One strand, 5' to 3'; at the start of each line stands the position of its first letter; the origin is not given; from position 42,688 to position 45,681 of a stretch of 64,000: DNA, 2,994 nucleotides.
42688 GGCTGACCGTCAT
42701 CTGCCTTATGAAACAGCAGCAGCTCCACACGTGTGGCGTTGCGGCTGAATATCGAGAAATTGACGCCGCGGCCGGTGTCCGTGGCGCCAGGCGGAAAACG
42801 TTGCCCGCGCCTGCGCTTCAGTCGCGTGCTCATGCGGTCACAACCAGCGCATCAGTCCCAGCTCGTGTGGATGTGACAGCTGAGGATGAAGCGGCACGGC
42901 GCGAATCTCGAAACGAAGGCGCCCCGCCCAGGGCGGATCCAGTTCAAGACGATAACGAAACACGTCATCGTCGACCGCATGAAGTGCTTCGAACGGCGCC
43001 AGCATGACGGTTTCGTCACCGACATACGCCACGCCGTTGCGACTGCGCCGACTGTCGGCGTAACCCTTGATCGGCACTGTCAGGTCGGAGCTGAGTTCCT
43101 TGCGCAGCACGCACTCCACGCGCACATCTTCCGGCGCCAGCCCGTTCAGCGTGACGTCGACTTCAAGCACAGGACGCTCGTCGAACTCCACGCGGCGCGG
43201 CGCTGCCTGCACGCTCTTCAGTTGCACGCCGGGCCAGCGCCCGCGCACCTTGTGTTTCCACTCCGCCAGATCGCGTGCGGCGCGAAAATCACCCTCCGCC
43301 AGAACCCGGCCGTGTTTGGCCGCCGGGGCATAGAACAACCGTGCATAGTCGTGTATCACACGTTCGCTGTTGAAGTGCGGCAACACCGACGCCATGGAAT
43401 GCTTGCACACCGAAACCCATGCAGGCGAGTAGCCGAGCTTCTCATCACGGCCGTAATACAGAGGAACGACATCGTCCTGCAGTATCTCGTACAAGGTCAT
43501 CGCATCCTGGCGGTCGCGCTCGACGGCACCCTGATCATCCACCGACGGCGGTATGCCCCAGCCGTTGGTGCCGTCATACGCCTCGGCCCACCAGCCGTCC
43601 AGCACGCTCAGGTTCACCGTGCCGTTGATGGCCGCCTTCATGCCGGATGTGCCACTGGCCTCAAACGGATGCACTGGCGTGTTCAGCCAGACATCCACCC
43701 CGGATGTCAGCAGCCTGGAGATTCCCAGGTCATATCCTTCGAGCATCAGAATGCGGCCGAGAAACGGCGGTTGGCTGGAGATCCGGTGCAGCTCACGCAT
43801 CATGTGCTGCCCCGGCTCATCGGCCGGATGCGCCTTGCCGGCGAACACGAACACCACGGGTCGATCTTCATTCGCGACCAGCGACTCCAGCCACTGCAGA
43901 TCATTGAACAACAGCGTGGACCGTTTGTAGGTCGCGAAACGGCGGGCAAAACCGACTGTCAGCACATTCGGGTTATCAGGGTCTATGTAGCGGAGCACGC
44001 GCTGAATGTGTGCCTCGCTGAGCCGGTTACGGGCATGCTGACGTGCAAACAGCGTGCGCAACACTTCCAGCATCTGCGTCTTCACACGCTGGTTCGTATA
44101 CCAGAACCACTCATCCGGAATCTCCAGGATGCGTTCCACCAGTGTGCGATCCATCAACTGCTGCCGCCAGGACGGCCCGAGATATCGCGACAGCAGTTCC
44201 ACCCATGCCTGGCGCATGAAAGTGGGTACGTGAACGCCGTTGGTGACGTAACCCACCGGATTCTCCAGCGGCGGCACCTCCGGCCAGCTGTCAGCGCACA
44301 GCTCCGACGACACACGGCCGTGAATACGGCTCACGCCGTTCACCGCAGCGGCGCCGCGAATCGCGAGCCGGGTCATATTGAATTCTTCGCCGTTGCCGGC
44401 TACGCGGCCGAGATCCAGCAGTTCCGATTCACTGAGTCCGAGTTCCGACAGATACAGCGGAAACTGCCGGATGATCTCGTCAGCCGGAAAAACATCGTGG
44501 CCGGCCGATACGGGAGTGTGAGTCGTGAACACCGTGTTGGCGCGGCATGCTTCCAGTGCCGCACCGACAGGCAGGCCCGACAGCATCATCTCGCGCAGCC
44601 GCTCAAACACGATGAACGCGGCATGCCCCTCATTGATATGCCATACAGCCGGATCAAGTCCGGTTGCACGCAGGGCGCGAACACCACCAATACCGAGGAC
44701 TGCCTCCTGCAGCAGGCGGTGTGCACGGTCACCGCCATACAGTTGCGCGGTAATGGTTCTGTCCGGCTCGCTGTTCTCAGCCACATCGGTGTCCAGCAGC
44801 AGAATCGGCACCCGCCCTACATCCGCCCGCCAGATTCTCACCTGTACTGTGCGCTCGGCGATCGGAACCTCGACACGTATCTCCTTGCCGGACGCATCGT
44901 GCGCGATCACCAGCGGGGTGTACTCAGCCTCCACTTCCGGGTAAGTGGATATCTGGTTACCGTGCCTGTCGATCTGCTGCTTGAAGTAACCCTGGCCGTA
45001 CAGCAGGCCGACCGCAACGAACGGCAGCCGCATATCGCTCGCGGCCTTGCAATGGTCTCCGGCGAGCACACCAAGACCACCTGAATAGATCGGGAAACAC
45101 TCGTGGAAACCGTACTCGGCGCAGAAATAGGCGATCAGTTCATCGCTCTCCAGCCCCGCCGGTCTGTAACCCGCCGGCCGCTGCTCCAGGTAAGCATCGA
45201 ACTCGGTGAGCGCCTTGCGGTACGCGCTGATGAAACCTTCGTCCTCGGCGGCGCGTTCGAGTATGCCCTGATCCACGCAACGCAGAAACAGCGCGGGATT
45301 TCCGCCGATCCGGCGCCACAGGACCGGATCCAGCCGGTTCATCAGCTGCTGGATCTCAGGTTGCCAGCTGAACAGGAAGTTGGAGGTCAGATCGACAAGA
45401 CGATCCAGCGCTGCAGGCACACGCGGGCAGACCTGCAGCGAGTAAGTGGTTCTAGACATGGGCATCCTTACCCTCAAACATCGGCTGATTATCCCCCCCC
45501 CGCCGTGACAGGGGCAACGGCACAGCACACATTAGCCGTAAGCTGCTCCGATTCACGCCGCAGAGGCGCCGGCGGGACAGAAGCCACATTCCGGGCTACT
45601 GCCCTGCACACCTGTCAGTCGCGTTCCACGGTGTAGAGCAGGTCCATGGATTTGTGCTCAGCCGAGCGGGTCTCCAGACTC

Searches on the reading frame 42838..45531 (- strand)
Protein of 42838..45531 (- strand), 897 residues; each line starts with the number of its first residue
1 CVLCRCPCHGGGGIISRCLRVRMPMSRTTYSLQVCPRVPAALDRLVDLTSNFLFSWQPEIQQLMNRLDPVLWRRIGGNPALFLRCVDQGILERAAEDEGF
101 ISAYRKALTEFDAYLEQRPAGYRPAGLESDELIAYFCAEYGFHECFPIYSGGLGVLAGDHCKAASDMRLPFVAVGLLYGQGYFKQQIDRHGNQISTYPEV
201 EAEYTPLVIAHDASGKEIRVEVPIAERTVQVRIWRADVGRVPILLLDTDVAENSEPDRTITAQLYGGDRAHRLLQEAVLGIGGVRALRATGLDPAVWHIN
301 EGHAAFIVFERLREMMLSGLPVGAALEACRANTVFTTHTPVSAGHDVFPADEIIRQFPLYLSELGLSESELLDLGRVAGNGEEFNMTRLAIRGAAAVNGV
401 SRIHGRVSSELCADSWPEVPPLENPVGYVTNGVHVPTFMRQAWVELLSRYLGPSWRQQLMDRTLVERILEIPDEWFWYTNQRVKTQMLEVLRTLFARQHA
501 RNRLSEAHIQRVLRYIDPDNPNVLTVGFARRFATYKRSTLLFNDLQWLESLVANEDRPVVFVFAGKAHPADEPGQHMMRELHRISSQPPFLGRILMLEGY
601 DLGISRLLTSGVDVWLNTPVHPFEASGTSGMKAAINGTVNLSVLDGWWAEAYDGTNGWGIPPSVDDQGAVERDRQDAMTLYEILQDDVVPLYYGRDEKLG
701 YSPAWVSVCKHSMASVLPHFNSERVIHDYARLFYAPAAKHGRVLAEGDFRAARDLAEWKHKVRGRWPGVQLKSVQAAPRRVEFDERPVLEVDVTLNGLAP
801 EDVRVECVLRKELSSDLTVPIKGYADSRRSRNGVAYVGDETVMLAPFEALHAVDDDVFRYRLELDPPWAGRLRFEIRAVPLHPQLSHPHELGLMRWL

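Call 73: search_protein_families(library=pfam, proteins=[window:42838-45531:-], max_evalue=0.00001)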
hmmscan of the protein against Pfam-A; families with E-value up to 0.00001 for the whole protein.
window:42838-45531:- (897 aa): 2 families
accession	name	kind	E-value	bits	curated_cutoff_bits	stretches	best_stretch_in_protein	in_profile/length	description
PF11897.13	DUF3417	-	4.7e-26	91.8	25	1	38-145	1-108/109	Protein of unknown function (DUF3417)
PF00343.26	Phosphorylase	-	8.5e-22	77.6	27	1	296-646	219-579/713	Carbohydrate phosphorylase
